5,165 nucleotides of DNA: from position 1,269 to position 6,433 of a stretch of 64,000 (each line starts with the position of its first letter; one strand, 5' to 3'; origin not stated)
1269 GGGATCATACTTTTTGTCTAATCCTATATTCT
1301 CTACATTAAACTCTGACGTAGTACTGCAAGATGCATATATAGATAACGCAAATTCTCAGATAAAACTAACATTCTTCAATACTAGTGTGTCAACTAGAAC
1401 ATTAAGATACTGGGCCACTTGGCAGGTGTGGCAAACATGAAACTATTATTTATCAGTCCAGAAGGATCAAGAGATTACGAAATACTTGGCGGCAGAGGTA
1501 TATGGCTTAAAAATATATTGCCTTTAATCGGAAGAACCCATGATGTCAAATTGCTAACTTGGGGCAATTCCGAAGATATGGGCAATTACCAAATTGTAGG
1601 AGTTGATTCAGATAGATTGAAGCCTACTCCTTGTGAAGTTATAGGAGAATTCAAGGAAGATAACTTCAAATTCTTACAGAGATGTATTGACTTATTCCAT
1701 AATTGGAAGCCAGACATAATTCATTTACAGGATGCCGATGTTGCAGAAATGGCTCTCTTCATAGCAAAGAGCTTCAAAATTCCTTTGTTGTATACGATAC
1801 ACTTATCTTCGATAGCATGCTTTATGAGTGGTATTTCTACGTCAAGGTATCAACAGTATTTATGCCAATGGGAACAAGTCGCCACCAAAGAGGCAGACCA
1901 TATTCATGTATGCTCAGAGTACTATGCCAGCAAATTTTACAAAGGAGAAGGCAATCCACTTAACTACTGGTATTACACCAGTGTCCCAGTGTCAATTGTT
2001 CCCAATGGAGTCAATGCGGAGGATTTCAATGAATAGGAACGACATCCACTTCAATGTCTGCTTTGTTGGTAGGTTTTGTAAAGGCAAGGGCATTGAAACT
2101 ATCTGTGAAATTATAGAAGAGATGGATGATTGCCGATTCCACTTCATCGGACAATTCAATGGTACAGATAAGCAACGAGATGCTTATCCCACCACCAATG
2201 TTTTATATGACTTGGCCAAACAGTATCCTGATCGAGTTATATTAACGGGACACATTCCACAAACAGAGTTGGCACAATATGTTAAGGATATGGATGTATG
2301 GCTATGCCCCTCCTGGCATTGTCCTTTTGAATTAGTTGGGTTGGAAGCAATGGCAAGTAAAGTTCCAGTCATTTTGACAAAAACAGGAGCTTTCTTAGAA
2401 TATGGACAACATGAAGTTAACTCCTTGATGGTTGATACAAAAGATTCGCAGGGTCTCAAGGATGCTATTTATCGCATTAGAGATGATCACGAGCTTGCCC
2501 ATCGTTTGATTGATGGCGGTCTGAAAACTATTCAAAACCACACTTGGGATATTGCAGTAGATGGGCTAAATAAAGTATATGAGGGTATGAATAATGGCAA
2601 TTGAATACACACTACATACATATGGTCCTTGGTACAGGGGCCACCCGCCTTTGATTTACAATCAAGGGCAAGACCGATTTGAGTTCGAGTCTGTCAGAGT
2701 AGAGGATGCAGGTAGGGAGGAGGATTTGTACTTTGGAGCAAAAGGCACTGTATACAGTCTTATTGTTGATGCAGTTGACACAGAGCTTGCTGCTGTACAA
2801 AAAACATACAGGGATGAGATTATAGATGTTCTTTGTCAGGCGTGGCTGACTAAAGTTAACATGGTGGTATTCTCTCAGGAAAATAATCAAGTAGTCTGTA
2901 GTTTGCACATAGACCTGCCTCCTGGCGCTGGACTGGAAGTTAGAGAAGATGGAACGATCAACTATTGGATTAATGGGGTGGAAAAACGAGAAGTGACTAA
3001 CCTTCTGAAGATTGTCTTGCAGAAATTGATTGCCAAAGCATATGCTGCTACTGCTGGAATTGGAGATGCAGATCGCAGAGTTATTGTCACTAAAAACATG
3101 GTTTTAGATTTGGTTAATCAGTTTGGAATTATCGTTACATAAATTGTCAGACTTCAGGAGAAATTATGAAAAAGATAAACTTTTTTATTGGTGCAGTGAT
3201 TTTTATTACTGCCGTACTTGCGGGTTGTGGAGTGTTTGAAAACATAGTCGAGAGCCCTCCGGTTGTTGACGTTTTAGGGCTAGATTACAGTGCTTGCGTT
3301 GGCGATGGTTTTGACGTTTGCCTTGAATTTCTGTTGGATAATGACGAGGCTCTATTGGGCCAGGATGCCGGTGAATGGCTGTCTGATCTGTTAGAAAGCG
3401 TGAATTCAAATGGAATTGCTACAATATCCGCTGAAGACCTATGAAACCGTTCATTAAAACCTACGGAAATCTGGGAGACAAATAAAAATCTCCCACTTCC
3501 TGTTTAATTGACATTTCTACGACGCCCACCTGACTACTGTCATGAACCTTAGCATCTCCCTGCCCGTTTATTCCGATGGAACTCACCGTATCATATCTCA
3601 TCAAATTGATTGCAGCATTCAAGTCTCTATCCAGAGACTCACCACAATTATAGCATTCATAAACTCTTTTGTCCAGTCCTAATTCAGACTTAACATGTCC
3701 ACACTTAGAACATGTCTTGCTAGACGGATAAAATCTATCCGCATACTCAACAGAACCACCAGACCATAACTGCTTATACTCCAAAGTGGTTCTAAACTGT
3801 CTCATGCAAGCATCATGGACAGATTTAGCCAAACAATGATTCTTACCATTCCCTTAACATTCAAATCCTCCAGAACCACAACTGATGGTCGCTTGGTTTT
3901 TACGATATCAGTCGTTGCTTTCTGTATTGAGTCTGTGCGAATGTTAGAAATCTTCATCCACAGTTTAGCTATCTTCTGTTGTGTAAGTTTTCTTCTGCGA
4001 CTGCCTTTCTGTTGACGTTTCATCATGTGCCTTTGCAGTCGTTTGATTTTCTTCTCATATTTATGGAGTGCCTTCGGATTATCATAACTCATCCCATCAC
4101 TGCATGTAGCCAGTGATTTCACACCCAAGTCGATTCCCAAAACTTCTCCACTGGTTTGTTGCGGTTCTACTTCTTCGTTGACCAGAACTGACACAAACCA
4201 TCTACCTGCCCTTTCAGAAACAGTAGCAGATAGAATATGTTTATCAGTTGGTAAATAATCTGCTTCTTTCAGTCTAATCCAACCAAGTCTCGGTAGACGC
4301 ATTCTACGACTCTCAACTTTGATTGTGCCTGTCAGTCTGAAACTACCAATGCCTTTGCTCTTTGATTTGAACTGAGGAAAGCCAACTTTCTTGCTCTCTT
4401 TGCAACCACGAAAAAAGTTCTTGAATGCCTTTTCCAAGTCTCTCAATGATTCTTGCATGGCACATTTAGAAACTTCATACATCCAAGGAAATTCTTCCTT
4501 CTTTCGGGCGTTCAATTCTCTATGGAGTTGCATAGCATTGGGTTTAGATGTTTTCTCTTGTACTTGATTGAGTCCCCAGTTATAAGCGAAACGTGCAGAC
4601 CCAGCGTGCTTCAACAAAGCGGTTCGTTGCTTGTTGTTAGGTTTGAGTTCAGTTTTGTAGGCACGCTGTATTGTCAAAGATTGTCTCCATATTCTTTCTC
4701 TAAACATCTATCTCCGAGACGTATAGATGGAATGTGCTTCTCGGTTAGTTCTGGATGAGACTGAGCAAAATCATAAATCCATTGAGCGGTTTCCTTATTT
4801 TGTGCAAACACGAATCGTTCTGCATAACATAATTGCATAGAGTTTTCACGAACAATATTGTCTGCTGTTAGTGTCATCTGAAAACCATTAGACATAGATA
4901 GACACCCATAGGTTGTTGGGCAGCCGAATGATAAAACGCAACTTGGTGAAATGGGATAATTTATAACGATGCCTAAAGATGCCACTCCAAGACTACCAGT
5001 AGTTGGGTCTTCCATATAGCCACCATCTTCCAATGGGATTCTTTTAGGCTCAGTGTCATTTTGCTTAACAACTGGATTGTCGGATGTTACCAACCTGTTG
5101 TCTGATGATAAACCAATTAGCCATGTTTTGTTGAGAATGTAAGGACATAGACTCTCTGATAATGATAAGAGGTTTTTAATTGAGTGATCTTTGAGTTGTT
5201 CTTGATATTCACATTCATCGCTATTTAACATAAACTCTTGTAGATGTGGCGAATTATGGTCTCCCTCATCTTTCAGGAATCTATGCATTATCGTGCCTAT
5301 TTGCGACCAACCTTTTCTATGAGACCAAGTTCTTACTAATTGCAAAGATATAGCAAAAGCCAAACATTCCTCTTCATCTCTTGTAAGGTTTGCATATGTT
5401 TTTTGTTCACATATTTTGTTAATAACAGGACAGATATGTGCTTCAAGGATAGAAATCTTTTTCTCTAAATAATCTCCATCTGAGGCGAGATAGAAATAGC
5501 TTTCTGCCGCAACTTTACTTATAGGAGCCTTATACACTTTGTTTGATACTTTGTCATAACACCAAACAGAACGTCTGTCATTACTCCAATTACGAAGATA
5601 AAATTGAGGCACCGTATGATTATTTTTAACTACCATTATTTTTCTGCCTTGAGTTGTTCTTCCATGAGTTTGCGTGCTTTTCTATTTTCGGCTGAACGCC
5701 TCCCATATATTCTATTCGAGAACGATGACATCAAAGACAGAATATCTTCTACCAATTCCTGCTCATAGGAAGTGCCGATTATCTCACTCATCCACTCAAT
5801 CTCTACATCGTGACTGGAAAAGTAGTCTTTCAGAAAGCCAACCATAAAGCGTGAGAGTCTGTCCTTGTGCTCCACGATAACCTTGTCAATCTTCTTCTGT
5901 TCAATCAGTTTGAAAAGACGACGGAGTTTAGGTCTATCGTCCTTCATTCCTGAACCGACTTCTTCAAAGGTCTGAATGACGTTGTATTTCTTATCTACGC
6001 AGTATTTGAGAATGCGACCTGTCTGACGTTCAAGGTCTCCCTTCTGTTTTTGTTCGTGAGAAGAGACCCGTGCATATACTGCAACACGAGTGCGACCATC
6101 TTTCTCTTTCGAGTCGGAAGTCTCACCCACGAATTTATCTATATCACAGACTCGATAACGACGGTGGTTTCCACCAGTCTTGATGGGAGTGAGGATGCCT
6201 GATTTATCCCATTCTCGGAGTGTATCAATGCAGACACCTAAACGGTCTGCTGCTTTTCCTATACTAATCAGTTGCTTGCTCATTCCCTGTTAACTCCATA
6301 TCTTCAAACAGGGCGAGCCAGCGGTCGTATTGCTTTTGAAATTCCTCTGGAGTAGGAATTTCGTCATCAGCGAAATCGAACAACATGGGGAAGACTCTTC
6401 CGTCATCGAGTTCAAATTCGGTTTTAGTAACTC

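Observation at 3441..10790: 7.3-kb cargo-carrying IS607 transposon with exactly reconstructable ends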

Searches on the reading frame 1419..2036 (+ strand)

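Call 9: search_protein_families(library=pfam, proteins=[window:1419-2036:+], max_evalue=0.01)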
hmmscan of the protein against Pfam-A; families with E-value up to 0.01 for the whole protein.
window:1419-2036:+ (205 aa): 3 families
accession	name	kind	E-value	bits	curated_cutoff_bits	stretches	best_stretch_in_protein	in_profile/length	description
PF13439.12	Glyco_transf_4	-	2.4e-12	47.6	28.5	1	38-201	17-169/170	Glycosyltransferase Family 4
PF13579.12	Glyco_trans_4_4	-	4.8e-10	40.4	29.7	1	38-173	16-142/158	Glycosyl transferase 4-like domain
PF08323.17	Glyco_transf_5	-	5.8e-05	23.3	22.7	1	86-173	114-224/239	Starch synthase catalytic domain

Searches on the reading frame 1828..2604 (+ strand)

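Call 9: search_protein_families(library=pfam, proteins=[window:1828-2604:+], max_evalue=0.01)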
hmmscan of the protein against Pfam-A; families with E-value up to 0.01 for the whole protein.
window:1828-2604:+ (258 aa): 3 families
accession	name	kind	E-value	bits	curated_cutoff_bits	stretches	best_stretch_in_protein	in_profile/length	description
PF13692.12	Glyco_trans_1_4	-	2e-21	77.1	27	1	76-219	3-141/142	Glycosyl transferases group 1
PF00534.26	Glycos_transf_1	-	3e-19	69.6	26.4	1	76-231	17-169/172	Glycosyl transferases group 1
PF20706.3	GT4-conflict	-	5e-08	32.8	26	1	145-247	272-385/385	Family 4 Glycosyltransferase in conflict systems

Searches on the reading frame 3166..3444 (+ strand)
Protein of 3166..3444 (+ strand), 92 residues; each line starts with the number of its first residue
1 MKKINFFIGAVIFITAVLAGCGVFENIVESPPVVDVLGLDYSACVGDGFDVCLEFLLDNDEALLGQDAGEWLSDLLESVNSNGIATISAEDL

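Call 4: search_protein_families(library=pfam, proteins=[window:3166-3444:+], max_evalue=0.01)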
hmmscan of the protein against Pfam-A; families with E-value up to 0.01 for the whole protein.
window:3166-3444:+ (92 aa): 0 families

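Call 11: find_related_loci(query=window:3166-3441:+, collection=viral_contigs, flank=6000)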
Query window:3166-3441:+ (92 aa) in viral_contigs; peptide patterns used: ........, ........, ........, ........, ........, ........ (x = any residue, [..] = any of these).
34 stretches matched a pattern, but none encodes a relative of the query by tblastn (E <= 1e-3).

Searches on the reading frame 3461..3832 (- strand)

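Call 4: search_protein_families(library=pfam, proteins=[window:3461-3832:-], max_evalue=0.01)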
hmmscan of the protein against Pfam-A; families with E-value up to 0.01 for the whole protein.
window:3461-3832:- (123 aa): 3 families
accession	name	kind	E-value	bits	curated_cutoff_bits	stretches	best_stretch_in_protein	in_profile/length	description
PF07282.18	Cas12f1-like_TNB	-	2e-22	79.5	26.3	1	11-77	2-60/60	Cas12f1-like, TNB domain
PF13248.11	Zn_ribbon_3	-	0.0038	17.1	27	0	39-47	3-11/26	zinc-ribbon domain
PF12760.12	Zn_ribbon_IS1595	-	0.0095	16.3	25.4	0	35-65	15-45/46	Transposase zinc-ribbon domain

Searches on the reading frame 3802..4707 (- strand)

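Call 4: search_protein_families(library=pfam, proteins=[window:3802-4707:-], max_evalue=0.01)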
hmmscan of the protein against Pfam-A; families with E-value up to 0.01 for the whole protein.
window:3802-4707:- (301 aa): 2 families
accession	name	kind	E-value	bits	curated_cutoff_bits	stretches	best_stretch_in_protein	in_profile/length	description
PF01385.25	OrfB_IS605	-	5.4e-24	85.1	30.5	1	176-290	4-119/120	Probable transposase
PF12323.14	HTH_OrfB_IS605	-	8.9e-14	51.2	21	1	14-52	3-41/47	Helix-turn-helix domain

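Call 23: search_protein_families(library=ncbifam, proteins=[window:3802-4707:-], max_evalue=0.01)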
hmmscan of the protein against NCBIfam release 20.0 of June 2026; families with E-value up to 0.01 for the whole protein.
window:3802-4707:- (301 aa): 5 families
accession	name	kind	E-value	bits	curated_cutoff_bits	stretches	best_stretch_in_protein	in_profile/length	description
NF038281.1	IS200_TnpB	exception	2.8e-65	220.8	425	1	14-289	1-274/360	IS200/IS605 family element RNA-guided endonuclease TnpB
NF040570.1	guided_TnpB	subfamily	9.3e-64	216.1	100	1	17-289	1-302/389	RNA-guided endonuclease TnpB family protein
NF038280.1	IS607_TnpB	exception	1.9e-53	182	350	1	15-289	4-306/431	IS607 family element RNA-guided endonuclease TnpB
NF038192.1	V_cas_c2c8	exception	1.1e-18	67.7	350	1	49-288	118-383/457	type V CRISPR-associated protein C2c8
NF049972.1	CRISPR_Cas12f2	exception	2.4e-08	33.2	450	1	103-283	246-424/524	type V CRISPR-associated effector Cas12f2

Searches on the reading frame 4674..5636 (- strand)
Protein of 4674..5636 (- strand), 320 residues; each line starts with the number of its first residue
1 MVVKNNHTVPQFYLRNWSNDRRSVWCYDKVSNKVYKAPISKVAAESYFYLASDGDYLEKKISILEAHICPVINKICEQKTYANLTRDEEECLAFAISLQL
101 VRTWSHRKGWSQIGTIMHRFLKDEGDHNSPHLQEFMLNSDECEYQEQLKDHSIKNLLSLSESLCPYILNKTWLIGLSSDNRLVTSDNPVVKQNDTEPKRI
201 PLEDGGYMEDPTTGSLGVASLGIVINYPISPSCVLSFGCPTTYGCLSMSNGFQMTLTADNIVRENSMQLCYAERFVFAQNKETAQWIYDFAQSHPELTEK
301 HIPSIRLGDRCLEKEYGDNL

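Call 4: search_protein_families(library=pfam, proteins=[window:4674-5636:-], max_evalue=0.01)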
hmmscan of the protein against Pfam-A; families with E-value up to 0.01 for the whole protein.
window:4674-5636:- (320 aa): 1 family
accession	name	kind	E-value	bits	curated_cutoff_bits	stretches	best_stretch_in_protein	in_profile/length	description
PF14022.11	DUF4238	-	2.5e-37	129.3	27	1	5-281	1-280/281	Protein of unknown function (DUF4238)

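Call 22: search_protein_families(library=padloc, proteins=[window:4674-5636:-], max_evalue=0.01)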
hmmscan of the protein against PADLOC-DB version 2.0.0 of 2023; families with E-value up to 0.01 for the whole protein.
window:4674-5636:- (320 aa): 0 families

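Call 23: search_protein_families(library=ncbifam, proteins=[window:4674-5636:-], max_evalue=0.01)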
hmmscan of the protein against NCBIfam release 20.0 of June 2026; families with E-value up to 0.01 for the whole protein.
window:4674-5636:- (320 aa): 0 families

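Call 24: search_protein_families(library=phrogs, proteins=[window:4674-5636:-], max_evalue=0.001)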
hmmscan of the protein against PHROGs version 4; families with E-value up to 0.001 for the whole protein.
window:4674-5636:- (320 aa): 0 families

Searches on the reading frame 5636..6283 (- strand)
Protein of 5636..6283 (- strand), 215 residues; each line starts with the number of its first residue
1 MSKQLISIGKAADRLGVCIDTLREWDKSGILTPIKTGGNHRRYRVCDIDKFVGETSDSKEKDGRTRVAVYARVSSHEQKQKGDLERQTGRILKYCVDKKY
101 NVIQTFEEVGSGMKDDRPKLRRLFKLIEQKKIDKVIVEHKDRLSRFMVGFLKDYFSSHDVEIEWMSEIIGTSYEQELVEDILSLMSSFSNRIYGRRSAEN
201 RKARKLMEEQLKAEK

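Call 4: search_protein_families(library=pfam, proteins=[window:5636-6283:-], max_evalue=0.01)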
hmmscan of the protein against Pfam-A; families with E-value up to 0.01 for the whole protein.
window:5636-6283:- (215 aa): 4 families
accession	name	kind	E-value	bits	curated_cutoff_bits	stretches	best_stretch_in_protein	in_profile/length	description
PF00239.26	Resolvase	-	8.8e-26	91.2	23.3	1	67-207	1-142/145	Resolvase, N terminal domain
PF00376.29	MerR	-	4.1e-10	39.8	28.2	1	7-43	1-38/38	MerR family regulatory protein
PF13411.12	MerR_1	-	4.9e-09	36.6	21.6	1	7-50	2-45/69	MerR HTH family regulatory protein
PF12728.13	HTH_17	-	6.7e-06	26.7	27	1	6-52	2-47/51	Helix-turn-helix domain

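Call 14: find_related_loci(query=window:5636-6283:-, collection=viral_contigs, flank=10000)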
Query window:5636-6283:- (215 aa) in viral_contigs; peptide patterns used: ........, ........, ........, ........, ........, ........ (x = any residue, [..] = any of these).
62 stretches matched a pattern; 31 encode a relative of the query (tblastn E <= 1e-3); 30 distinct loci.
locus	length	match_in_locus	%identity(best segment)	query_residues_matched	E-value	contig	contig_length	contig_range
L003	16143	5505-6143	73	1-212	1e-104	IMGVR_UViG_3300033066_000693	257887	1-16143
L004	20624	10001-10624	65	3-213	2e-93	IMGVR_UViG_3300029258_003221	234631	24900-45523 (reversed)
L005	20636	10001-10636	65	1-215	2e-93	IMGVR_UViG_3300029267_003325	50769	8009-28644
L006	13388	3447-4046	68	2-201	1e-91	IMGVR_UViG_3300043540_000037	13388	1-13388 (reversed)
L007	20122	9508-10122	66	4-208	1e-91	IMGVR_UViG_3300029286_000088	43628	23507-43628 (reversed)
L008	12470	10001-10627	65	1-210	6e-91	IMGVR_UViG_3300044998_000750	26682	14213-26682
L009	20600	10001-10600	67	1-201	4e-87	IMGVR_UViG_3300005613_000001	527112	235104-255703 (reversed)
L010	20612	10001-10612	56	1-204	1e-73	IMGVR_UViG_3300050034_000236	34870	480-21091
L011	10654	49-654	55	1-202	4e-73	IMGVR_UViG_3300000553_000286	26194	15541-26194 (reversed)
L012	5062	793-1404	55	1-204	5e-72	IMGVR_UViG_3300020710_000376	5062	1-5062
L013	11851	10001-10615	54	1-205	5e-70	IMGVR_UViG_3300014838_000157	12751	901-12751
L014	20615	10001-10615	51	1-205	3e-68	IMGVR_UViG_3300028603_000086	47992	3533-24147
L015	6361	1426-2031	51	1-202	4e-68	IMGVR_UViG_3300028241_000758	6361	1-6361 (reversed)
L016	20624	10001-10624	55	1-207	2e-65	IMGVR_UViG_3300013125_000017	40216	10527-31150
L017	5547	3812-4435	55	1-207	1e-65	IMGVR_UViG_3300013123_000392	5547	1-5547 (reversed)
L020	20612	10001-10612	49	4-209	2e-59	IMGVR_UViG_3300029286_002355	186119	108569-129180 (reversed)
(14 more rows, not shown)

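Call 23: search_protein_families(library=ncbifam, proteins=[window:5636-6283:-], max_evalue=0.01)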
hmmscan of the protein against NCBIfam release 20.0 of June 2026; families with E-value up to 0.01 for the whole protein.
window:5636-6283:- (215 aa): 11 families
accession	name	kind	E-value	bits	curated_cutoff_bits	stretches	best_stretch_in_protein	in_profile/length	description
NF033518.0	transpos_IS607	equivalog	2.4e-54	183.7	110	1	10-201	2-187/187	IS607 family transposase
NF041201.1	recomb_XisF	equivalog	1.6e-17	63.6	375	1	69-205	3-137/465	fdxN element excision recombinase XisF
NF049883.1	resolv_YneB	equivalog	5e-13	49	175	1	67-193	2-131/211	YneB family resolvase-like protein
NF047343.1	SCCmet_CcrB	equivalog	2.4e-12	46.3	900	1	64-190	6-134/542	cassette chromosome recombinase CcrB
NF047347.1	SCCmet_CcrC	equivalog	2.7e-09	36.1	900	1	65-187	3-132/558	cassette chromosome recombinase CcrC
NF047375.1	HeatShock_HspR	equivalog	8.4e-08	32.1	105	1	4-51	2-49/92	heat shock protein transcriptional repressor HspR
NF033787.1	HTH_BldC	subfamily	2.1e-05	24.3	77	1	17-50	14-47/49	BldC family transcriptional regulator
TIGR01950.1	SoxR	equivalog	0.00019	21.2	116.9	1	6-44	2-40/142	redox-sensitive transcriptional activator SoxR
TIGR01764.1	excise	domain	0.00048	20.4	28.8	1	6-52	2-47/49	excisionase family DNA-binding protein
NF011617.0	PRK15043.1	equivalog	0.0014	17.9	417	1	5-103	3-100/243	HTH-type transcriptional regulator MlrA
NF053740.1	TransRegTnrAGPos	equivalog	0.0022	18.2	140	1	2-83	9-88/108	hypothetical protein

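Call 33: search_protein_families(library=pfam, proteins=[L004:10675-12666:+, L004:12663-13103:+, L004:9820-10023:+, L020:9763-10002:+, L020:10669-11361:+, L020:11289-13571:+, L020:14731-15471:+, L020:16012-17100:+, L003:10195-10587:+, L003:10598-11017:+], max_evalue=0.01)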
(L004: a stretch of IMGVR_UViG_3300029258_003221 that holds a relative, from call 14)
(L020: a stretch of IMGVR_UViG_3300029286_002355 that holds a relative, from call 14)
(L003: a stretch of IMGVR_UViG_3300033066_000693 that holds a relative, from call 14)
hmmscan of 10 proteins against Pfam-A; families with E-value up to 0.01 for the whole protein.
L004:10675-12666:+ (663 aa): 2 families
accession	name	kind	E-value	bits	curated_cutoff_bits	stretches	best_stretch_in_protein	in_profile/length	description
PF14528.11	LAGLIDADG_3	-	2.8e-07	31.2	22.5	1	313-334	2-23/82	LAGLIDADG-like domain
PF13921.12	Myb_DNA-bind_6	-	0.0095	16.5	22.9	0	51-103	1-56/60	Myb-like DNA-binding domain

L004:12663-13103:+ (146 aa): 0 families

L004:9820-10023:+ (67 aa): 0 families

L020:9763-10002:+ (79 aa): 0 families

L020:10669-11361:+ (230 aa): 0 families

L020:11289-13571:+ (760 aa): 2 families
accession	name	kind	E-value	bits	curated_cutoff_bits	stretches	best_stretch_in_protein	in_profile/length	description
PF04851.21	ResIII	-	1e-14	55.2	22.5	1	225-415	3-161/164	Type III restriction enzyme, res subunit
PF00270.35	DEAD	-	1.8e-07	31.5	26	1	229-415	3-159/167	DEAD/DEAH box helicase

L020:14731-15471:+ (246 aa): 0 families

L020:16012-17100:+ (362 aa): 3 families
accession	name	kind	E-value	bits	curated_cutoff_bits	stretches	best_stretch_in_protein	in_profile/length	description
PF07282.18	Cas12f1-like_TNB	-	6.1e-16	58.8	26.3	1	283-344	5-60/60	Cas12f1-like, TNB domain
PF01385.25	OrfB_IS605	-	0.0005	20.7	30.5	1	168-239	3-83/120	Probable transposase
PF22191.2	IBR_1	-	0.0065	16.8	27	0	307-332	4-29/47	IBR domain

L003:10195-10587:+ (130 aa): 0 families

L003:10598-11017:+ (139 aa): 0 families

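Call 81: search_protein_families(library=pfam, proteins=[L004:9820-10023:+], max_evalue=1)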
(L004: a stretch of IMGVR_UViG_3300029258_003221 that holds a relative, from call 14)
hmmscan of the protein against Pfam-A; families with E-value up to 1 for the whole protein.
L004:9820-10023:+ (67 aa): 1 family
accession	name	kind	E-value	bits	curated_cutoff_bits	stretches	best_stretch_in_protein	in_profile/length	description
PF03551.20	PadR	-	0.017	15.5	27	1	7-42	18-53/75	Transcriptional regulator PadR-like family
